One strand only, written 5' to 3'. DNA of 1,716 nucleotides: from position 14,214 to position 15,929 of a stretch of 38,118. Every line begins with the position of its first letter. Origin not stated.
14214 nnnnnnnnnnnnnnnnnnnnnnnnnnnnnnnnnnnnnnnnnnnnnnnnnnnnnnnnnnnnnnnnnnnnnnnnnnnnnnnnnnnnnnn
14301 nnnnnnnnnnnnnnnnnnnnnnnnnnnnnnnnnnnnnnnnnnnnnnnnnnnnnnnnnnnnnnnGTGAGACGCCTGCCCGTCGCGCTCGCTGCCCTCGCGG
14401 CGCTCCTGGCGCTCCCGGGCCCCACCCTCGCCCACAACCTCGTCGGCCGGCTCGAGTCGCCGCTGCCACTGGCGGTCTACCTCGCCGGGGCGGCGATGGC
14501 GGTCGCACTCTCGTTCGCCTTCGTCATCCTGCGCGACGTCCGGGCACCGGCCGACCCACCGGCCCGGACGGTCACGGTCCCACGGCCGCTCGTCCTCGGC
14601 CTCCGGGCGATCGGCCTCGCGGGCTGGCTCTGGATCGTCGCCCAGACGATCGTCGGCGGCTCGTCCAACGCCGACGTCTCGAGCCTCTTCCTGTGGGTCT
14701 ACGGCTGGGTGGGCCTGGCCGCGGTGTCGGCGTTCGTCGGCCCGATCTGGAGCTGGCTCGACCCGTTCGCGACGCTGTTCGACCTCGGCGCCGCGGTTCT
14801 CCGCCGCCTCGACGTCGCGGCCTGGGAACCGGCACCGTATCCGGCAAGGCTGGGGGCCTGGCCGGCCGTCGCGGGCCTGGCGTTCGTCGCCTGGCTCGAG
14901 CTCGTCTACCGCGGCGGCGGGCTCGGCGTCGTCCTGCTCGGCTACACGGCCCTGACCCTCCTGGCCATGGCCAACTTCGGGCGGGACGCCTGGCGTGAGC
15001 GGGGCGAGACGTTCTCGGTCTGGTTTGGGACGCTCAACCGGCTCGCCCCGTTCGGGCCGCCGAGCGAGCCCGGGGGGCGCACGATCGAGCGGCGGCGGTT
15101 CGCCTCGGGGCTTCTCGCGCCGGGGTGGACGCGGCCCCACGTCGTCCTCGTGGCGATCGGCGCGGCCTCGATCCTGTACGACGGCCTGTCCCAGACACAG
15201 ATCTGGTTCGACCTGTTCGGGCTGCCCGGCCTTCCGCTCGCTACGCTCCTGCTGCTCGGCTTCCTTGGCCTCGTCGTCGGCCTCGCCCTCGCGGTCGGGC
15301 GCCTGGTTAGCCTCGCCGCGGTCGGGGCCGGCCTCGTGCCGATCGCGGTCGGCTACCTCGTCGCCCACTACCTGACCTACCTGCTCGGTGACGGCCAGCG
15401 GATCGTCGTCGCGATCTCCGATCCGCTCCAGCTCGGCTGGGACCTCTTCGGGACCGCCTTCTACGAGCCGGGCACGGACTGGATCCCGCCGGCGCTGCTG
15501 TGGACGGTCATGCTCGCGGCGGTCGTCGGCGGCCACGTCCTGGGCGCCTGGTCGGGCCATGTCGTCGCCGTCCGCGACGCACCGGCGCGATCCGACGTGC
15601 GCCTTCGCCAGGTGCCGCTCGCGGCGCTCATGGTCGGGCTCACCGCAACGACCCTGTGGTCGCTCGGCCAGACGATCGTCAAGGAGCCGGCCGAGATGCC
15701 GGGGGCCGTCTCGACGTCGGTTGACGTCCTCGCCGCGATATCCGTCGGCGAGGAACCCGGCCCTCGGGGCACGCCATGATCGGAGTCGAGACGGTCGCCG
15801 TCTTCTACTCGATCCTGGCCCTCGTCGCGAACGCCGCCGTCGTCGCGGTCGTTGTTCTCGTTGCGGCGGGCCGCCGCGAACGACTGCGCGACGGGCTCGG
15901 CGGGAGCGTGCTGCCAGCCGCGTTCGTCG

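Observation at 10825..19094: Ten same-strand envelope genes joining copper-chaperone and disulfide-bond machinery to a Tat-lipoprotein multicopper oxidase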

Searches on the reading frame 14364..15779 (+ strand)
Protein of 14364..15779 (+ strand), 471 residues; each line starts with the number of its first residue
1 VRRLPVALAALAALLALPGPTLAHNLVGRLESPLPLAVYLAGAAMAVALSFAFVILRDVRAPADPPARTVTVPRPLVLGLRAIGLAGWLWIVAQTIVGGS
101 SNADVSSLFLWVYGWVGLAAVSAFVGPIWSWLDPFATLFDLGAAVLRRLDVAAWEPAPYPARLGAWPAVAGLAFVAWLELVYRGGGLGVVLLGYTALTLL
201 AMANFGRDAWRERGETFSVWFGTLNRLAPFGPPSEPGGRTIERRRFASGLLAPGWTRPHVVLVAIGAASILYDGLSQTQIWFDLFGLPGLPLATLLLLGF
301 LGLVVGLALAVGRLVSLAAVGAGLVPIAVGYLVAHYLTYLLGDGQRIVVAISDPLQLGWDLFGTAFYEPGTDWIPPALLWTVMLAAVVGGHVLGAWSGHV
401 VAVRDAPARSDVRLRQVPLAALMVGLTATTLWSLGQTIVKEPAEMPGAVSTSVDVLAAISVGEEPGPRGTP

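Call 4: search_protein_families(library=pfam, proteins=[window:14364-15779:+], max_evalue=0.01)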
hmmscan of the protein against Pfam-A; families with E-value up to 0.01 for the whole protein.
window:14364-15779:+ (471 aa): 0 families

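Call 5: search_protein_families(library=ncbifam, proteins=[window:14364-15779:+], max_evalue=0.01)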
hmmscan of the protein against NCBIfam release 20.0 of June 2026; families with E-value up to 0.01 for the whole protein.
window:14364-15779:+ (471 aa): 0 families

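Call 8: find_homologous_proteins(query=window:14364-15779:+)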
Query window:14364-15779:+ (471 aa): 2406 proteins with E <= 0.001 among 8000 candidates; the best 120 are listed.
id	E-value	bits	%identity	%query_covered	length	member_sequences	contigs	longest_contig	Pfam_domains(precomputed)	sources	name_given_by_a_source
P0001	3.2e-259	879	89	95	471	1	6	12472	-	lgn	-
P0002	1.2e-254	864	90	95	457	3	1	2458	-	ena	-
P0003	8.8e-251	851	89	96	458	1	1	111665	-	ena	-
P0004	1.5e-250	850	88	96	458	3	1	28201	-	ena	-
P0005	1.6e-250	850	89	95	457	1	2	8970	-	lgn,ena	-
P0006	6.6e-249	845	88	96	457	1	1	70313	-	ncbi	-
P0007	5.9e-245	832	86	95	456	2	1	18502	-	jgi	-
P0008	2.3e-243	827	85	96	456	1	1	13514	-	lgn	-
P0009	1.5e-239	814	85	95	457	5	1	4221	-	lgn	-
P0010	2.2e-239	814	85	94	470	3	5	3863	-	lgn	-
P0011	4.2e-239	813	85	95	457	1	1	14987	-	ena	-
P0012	4.8e-239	812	84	96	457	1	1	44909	-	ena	-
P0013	5.8e-239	812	84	93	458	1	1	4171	-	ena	-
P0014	8.9e-239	812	87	90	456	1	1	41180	-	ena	-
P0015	4.1e-238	809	85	95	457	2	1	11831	-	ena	-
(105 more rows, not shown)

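Call 11: find_related_loci(query=A1, collection=genome_contigs, flank=10000)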
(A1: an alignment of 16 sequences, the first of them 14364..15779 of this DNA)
Query A1 (471 aa) in genome_contigs; peptide patterns used: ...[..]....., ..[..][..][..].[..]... (x = any residue, [..] = any of these).
276 stretches matched a pattern; 239 encode a relative of the query (tblastn E <= 1e-3); the best 80 are kept; 80 distinct loci.
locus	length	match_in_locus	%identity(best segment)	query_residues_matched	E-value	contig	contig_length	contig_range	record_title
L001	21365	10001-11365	88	1-454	0e+0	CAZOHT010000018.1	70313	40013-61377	MAG TPA_asm: uncultured Anaerolineaceae bacterium isolate SRP173033_co1_331 genome assembly, contig: NODE_489_length_703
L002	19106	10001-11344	81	1-448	0e+0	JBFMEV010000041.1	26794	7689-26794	MAG: Chloroflexota bacterium isolate MAG254 MAG254_41, whole genome shotgun sequence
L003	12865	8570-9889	81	1-440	0e+0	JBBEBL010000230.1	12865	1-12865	MAG: Chloroflexota bacterium isolate LejiaF_70_36 Lejia_F_6820_length_12865_cov_23, whole genome shotgun sequence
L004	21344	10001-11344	90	1-448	0e+0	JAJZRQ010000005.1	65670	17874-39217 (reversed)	MAG: Chloroflexi bacterium isolate SKS1.bin96 NODE_667_length_65670_cov_6.548541, whole genome shotgun sequence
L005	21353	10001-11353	82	1-451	0e+0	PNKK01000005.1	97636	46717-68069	MAG: Anaerolinea sp. isolate PR.005 PR_1000051_97636, whole genome shotgun sequence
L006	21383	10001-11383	78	1-463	0e+0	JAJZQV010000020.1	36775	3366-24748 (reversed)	MAG: Actinomycetes bacterium isolate SKS1.bin60 NODE_1950_length_36775_cov_2.418850, whole genome shotgun sequence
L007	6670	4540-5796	78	24-441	0e+0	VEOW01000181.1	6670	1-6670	MAG: Chloroflexi bacterium isolate MnB_4 Mn-Chloroflexi-1_437413, whole genome shotgun sequence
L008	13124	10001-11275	78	18-442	0e+0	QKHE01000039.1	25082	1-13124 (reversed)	MAG: Chloroflexi bacterium isolate SZUA-546 scaffold_4566, whole genome shotgun sequence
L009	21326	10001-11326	70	2-441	0e+0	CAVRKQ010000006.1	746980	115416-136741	MAG: uncultured Chloroflexia bacterium isolate MFD04935.bin.2.118 genome assembly, contig: contig_255, whole genome shot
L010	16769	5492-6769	69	18-441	1e-177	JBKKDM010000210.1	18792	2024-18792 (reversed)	MAG: Candidatus Limnocylindrales bacterium isolate swi_bin.80 k127_18095299, whole genome shotgun sequence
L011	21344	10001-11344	65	18-465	1e-175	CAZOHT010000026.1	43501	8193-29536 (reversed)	MAG TPA_asm: uncultured Anaerolineaceae bacterium isolate SRP173033_co1_331 genome assembly, contig: NODE_1152_length_43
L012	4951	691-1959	70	24-441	3e-177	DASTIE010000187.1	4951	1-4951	MAG TPA_asm: Candidatus Limnocylindrales bacterium isolate SMAG_U877 k141_642249, whole genome shotgun sequence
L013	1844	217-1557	67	1-444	0e+0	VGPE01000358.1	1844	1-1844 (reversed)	MAG: Chloroflexi bacterium isolate K_Offshore_80m_m2_197 K_Offshore_80m_m2_197_Ga0194132_10101449, whole genome shotgun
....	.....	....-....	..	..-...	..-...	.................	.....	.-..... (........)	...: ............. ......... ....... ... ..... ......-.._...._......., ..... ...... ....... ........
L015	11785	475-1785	63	18-442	2e-161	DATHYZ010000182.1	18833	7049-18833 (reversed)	MAG TPA_asm: Candidatus Limnocylindrales bacterium isolate SMAG_U16225 k141_306269, whole genome shotgun sequence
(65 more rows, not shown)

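Call 31: search_protein_representatives(alignment_id=A1)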
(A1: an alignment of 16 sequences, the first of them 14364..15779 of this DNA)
Query: 16 sequences, 460 profile positions. Proteins with E-value up to 0.001 (for the whole library): 3632; up to 1e-10: 2170; up to 1e-30: 651. The best 150 are listed.
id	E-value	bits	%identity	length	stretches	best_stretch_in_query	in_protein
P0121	5.2e-173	592.7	-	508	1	3-448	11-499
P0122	6.7e-144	496.8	-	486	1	5-450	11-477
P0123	1.3e-132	459.6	-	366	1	120-443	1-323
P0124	1.3e-127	443.0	-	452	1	39-449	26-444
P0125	1.7e-126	439.4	-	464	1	6-439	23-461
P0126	1.1e-119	416.9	-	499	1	7-341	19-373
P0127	2.3e-118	412.6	-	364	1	83-415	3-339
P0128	1.5e-106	373.6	-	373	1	80-443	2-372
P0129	2.0e-104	366.7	-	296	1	156-408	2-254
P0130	2.1e-104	366.6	-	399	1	121-378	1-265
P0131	5.7e-102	358.6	-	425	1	120-376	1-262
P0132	7.0e-101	355.0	-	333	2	184-409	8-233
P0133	9.2e-95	334.8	-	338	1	3-252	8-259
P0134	5.8e-93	328.9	-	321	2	232-377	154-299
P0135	1.2e-92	327.8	-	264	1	2-251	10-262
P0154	9.1e-73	262.3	-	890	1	8-452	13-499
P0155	1.7e-72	261.4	-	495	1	8-445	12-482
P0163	1.5e-66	241.8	-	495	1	2-440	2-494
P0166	5.7e-66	239.9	-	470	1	2-440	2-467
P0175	6.2e-64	233.2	-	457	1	10-440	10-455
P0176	7.5e-64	232.9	-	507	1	14-442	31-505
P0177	1.3e-63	232.1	-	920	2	228-454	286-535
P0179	3.7e-63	230.6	-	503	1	1-440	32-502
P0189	5.7e-62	226.7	-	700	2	228-451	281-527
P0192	2.5e-61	224.6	-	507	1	7-440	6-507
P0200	8.8e-60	219.5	-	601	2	10-286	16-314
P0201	9.9e-60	219.3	-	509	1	12-437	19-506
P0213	6.6e-58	213.3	-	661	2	225-454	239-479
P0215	1.2e-57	212.5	-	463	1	12-437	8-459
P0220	6.5e-57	210.0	-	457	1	3-432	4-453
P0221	6.7e-57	210.0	-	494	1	10-434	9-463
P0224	1.8e-56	208.5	-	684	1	80-452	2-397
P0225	1.9e-56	208.5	-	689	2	227-448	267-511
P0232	9.8e-56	206.1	-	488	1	11-440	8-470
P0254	2.2e-53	198.4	-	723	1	116-454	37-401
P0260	4.6e-53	197.3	-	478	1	16-450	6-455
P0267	1.7e-52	195.4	-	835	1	3-441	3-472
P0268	2.1e-52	195.1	-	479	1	6-436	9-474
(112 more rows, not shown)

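Call 32: search_protein_families(library=pfam, proteins=[P0154, P0177, P0189, P0213, P0224, P0225, P0254, P0267, P0200, P0163], max_evalue=0.01)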
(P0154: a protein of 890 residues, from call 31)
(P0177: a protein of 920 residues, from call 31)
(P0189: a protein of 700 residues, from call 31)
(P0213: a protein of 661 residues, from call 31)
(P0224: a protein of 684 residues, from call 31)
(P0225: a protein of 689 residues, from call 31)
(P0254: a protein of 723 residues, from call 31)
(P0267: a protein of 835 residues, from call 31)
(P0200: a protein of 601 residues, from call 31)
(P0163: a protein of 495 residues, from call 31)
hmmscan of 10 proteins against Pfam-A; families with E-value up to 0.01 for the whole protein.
P0154 (890 aa): 0 families

P0177 (920 aa): 0 families

P0189 (700 aa): 12 families
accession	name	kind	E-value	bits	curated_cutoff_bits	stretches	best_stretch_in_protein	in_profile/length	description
PF00515.34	TPR_1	-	3.7e-15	55.5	27.8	2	631-663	1-33/34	Tetratricopeptide repeat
PF13181.12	TPR_8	-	1.2e-11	44.2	25.7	2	631-663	1-33/34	Tetratricopeptide repeat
PF13432.12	TPR_16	-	8.6e-11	42.5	32.7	2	602-640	2-40/65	Tetratricopeptide repeat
PF07719.23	TPR_2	-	1.6e-10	40.7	27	2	597-629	1-33/34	Tetratricopeptide repeat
PF13414.12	TPR_11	-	5e-10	39.4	26.8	1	604-645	1-42/42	TPR repeat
PF13371.12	TPR_9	-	9.6e-09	35.6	35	1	627-672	25-70/73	Tetratricopeptide repeat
PF13431.12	TPR_17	-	7.2e-08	32.6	24.4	1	619-652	1-34/34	Tetratricopeptide repeat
PF13428.12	TPR_14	-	2.9e-05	24.8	23.5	1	598-638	2-42/44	Tetratricopeptide repeat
PF14559.12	TPR_19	-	3e-05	24.7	25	1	608-670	2-64/68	Tetratricopeptide repeat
PF13424.12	TPR_12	-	3.7e-05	24.3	30.1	1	597-661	3-75/77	Tetratricopeptide repeat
PF13174.12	TPR_6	-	0.00012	22.9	26.3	0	598-628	1-31/33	Tetratricopeptide repeat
PF13525.12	YfiO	-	0.0065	16.7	25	1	598-691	6-106/203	Outer membrane lipoprotein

P0213 (661 aa): 1 family
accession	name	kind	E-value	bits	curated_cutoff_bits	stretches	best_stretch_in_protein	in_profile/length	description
PF00080.25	Sod_Cu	-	6.6e-34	117.6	28.9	1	489-622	3-133/133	Copper/zinc superoxide dismutase (SODC)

P0224 (684 aa): 0 families

P0225 (689 aa): 0 families

P0254 (723 aa): 1 family
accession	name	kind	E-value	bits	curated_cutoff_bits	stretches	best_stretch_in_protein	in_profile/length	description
PF02223.23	Thymidylate_kin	-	0.00053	20.2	27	1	8-33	1-26/185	Thymidylate kinase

P0267 (835 aa): 0 families

P0200 (601 aa): 0 families

P0163 (495 aa): 0 families

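Call 33: list_cluster_members(proteins=[P0155, P0163, P0166, P0176, P0192, P0213, P0154, P0177, P0267, P0221])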
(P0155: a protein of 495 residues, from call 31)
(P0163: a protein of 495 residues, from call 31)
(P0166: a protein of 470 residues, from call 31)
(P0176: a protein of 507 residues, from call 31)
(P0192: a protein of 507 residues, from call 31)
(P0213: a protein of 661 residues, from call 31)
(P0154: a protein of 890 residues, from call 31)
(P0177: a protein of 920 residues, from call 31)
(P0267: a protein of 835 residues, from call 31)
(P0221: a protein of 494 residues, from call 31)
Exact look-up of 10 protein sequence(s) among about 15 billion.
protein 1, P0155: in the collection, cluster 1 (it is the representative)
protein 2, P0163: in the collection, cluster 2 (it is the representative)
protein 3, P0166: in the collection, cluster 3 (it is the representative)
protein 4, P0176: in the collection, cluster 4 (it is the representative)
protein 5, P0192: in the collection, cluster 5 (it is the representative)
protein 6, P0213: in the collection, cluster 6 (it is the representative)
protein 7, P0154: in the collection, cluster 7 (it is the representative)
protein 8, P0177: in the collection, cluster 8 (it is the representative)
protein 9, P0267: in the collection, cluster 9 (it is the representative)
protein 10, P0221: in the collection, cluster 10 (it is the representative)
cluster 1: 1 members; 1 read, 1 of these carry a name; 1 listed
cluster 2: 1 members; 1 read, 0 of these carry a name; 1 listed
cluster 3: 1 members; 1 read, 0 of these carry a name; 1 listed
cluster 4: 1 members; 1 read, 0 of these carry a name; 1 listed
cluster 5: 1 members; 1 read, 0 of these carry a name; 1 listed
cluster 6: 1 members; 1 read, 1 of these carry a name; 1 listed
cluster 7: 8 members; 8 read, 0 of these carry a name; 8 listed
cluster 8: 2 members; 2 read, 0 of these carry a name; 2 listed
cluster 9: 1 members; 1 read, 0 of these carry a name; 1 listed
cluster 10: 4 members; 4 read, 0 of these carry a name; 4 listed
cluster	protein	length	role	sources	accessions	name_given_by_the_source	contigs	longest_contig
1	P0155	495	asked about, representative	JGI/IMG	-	hypothetical protein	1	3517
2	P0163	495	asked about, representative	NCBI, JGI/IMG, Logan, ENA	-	-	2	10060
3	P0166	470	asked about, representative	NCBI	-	-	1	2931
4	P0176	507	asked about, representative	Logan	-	-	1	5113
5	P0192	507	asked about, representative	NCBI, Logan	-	-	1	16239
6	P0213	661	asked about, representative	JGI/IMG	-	Cu/Zn superoxide dismutase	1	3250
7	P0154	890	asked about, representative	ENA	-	-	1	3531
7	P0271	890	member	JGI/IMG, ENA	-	-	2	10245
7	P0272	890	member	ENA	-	-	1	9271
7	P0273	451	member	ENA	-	-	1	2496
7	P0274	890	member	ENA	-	-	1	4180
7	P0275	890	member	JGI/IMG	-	-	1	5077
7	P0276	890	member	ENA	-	-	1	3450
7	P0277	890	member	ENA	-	-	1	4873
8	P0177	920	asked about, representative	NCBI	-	-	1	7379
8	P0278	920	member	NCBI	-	-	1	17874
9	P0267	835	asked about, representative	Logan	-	-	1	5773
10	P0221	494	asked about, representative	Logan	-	-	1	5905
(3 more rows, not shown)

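Call 34: find_encoding_contigs(protein=P0192, flank=8000, max_places=3)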
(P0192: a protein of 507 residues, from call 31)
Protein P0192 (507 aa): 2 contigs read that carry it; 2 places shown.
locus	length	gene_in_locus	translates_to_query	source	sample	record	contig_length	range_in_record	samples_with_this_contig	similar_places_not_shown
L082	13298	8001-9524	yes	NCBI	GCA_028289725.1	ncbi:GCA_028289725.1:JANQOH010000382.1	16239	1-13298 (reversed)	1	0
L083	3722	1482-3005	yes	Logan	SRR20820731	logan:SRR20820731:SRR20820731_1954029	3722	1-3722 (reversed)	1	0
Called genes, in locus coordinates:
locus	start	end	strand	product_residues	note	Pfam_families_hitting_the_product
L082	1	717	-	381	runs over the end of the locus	PF02771:Acyl-CoA_dh_N, PF02770:Acyl-CoA_dh_M, PF00441:Acyl-CoA_dh_1, PF08028:Acyl-CoA_dh_2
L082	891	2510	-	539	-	PF01039:Carboxyl_trans, PF03255:ACCA (weak)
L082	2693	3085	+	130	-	PF07883:Cupin_2 (weak)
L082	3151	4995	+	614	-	-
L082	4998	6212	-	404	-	PF13176:TPR_7 (faint), PF13371:TPR_9 (faint), PF13428:TPR_14 (faint), PF13432:TPR_16 (faint), PF13431:TPR_17 (faint), PF23914:TPR_CcmH_CycH (weak), PF13414:TPR_11 (weak), PF14559:TPR_19, +4 more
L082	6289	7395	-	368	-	PF00724:Oxidored_FMN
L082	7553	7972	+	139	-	-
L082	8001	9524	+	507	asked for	-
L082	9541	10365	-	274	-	PF05552:MS_channel_1st_1, PF21088:MS_channel_1st, PF00924:MS_channel_2nd, PF21082:MS_channel_3rd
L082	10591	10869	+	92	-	-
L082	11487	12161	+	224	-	PF01381:HTH_3, PF13443:HTH_26, PF13560:HTH_31, PF00717:Peptidase_S24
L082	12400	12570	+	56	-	-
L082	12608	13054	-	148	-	PF01575:MaoC_dehydratas, PF13452:FAS1_DH_region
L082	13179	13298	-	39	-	?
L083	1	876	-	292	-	?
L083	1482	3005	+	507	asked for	-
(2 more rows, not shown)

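Call 35: find_encoding_contigs(protein=P0213, flank=8000, max_places=3)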
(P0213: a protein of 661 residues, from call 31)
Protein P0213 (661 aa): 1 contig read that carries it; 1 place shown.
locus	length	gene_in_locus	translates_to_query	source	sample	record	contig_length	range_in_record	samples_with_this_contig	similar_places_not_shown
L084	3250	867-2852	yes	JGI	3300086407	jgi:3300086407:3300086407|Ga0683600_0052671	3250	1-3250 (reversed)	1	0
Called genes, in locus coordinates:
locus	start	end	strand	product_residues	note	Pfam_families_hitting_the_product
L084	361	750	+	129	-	PF13473:Cupredoxin_1 (weak)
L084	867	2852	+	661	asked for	PF00080:Sod_Cu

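Call 47: predict_structure(alignment_id=A2)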
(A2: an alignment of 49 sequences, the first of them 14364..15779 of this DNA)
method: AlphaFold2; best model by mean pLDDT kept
length: 471 residues; sequences in the alignment: 49
mean_pLDDT: 87.6   pTM: 0.86
mean pLDDT of the five models: 87.6, 86.0, 85.9, 85.5, 85.3
residues with pLDDT >= 90: 293; 70-90: 117; 50-70: 45; < 50: 16
segments of 3 or more residues with pLDDT < 50: 17-22, 468-471
pLDDT, mean of each block of 10 residues (from residue 1): 72 58 52 75 81 84 90 97 96 83 77 92 97 97 97 96 98 96 88 97 98 98 98 93 97 97 98 91 92 97 98 97 98 93 89 89 90 87 92 94 93 92 91 79 55 53 49 46
secondary structure, 60 per line:
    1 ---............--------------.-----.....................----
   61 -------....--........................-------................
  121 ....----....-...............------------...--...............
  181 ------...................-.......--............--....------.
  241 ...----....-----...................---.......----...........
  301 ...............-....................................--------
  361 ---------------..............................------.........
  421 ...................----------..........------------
elements in order: H4-15 H36-56 E68-71 H74-97 H105-124 H129-132 H134-148 H166-180 H187-205 H207-213 H216-227 E230-233 E240-243 H248-251 H257-275 H279-285 H290-315 H317-352 H376-405 H412-438 H450-459

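Call 51: fold_search(model_id=the predicted structure, library=pdb)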
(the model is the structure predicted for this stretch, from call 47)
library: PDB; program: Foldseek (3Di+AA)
matches with E <= 10: 524; with E <= 0.001: 0
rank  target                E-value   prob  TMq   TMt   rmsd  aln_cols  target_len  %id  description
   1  8afa_B                2.2e-02  0.25  0.13  0.14  25.5       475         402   14  Cryo-EM structure of a substrate-bound glutamate transporter homologue GltTk encapsulated within a nanodisc (released 2023-04-05)
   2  8afa_A                3.2e-02  0.21  0.13  0.14  24.3       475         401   14  Cryo-EM structure of a substrate-bound glutamate transporter homologue GltTk encapsulated within a nanodisc (released 2023-04-05)
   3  8jpp_R                5.6e-02  0.28  0.14  0.18  23.4       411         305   11  Cryo-EM structure of succinate receptor bound to succinate acid coupling MiniGsq (released 2024-05-22)
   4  9lqx_A                5.6e-02  0.23  0.12  0.17  23.4       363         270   13  Cryo-EM structure of the JN241-9-bound state 1c of APLNR homodimer (released 2026-02-04)
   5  8qrp                  6.1e-02  0.15  0.12  0.14  25.3       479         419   11  ASCT2 protomer in lipid nanodiscs with bound glutamine and Na+ ions in the outward-facing state (OFS.1) (released 2024-08-14)
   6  9lqy_A                6.6e-02  0.23  0.13  0.18  25.2       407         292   12  Cryo-EM structure of the AMG986-bound state 2a of APLNR homodimer (released 2026-02-04)
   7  8ght_A                6.9e-02  0.38  0.16  0.21  20.7       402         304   18  Cryo-electron microscopy structure of the zinc transporter from Bordetella bronchiseptica (released 2023-06-21)
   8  7p5c_A                7.2e-02  0.09  0.09  0.10  32.9       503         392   15  Cryo-EM structure of human TTYH3 in Ca2+ and GDN (released 2021-08-11)
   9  7awp                  8.2e-02  0.14  0.12  0.14  24.1       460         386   12  Structure of the thermostabilized EAAT1 cryst-II mutant in complex with rubidium and barium ions and the allosteric inhi (released 2021-10-13)
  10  8czj_A                8.2e-02  0.13  0.09  0.13  23.6       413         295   16  A bacteria Zrt/Irt-like protein in the apo state (released 2023-02-22)
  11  4jkv_A                9.7e-02  0.14  0.11  0.11  22.3       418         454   14  Structure of the human smoothened 7TM receptor in complex with an antitumor agent (released 2013-04-24)
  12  4ky0_B                1.0e-01  0.14  0.13  0.14  25.2       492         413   14  Crystal structure of a substrate-free glutamate transporter homologue from Thermococcus kodakarensis (released 2013-09-11)
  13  8zxp_A                1.1e-01  0.14  0.13  0.13  24.0       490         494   11  Cryo-EM structure of TmaT-TMA complexes (released 2024-11-06)
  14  8dl6_A                1.1e-01  0.16  0.14  0.14  18.9       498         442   11  Cryo-EM structure of human ferroportin/slc40 bound to Ca2+ in nanodisc (released 2023-01-25)
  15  9lqu_A                1.2e-01  0.16  0.12  0.16  23.5       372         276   13  Cryo-EM structure of the JN241-9-bound state 1a of APLNR homodimer (released 2026-02-04)
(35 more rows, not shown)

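Call 52: find_encoding_contigs(protein=P0163, flank=6000, max_places=2)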
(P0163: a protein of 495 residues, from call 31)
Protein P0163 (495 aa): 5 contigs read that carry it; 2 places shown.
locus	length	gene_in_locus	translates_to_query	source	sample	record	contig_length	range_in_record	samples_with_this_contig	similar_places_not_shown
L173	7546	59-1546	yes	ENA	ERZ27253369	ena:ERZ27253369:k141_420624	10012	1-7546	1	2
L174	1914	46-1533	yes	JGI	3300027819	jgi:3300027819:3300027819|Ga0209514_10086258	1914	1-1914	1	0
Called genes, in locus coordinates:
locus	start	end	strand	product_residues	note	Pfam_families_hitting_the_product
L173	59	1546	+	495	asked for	-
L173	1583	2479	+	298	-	PF03747:ADP_ribosyl_GH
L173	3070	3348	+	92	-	-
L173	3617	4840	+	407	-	PF07690:MFS_1, PF00083:Sugar_tr, PF07690:MFS_1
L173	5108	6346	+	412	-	PF07690:MFS_1, PF12832:MFS_1_like, PF07690:MFS_1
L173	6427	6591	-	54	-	-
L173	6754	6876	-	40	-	-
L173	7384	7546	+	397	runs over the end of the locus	PF00480:ROK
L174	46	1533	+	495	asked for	-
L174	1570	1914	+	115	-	?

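Call 53: find_encoding_contigs(protein=P0278, flank=6000, max_places=2)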
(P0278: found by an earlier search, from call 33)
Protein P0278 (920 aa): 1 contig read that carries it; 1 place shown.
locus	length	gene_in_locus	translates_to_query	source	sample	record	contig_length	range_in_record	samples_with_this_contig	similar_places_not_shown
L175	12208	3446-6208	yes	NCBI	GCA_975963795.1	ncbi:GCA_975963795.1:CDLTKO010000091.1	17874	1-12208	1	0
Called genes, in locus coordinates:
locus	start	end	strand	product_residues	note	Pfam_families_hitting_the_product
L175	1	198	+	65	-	?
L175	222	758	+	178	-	-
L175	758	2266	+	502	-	PF12801:Fer4_5 (weak)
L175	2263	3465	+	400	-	-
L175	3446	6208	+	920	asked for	-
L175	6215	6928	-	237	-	PF00005:ABC_tran, PF13304:AAA_21 (faint)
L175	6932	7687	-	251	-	PF00005:ABC_tran, PF13304:AAA_21 (faint)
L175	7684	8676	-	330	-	PF02653:BPD_transp_2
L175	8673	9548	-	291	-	PF02653:BPD_transp_2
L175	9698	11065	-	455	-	PF13433:Peripla_BP_5, PF13458:Peripla_BP_6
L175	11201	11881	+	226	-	-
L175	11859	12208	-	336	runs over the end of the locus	PF02653:BPD_transp_2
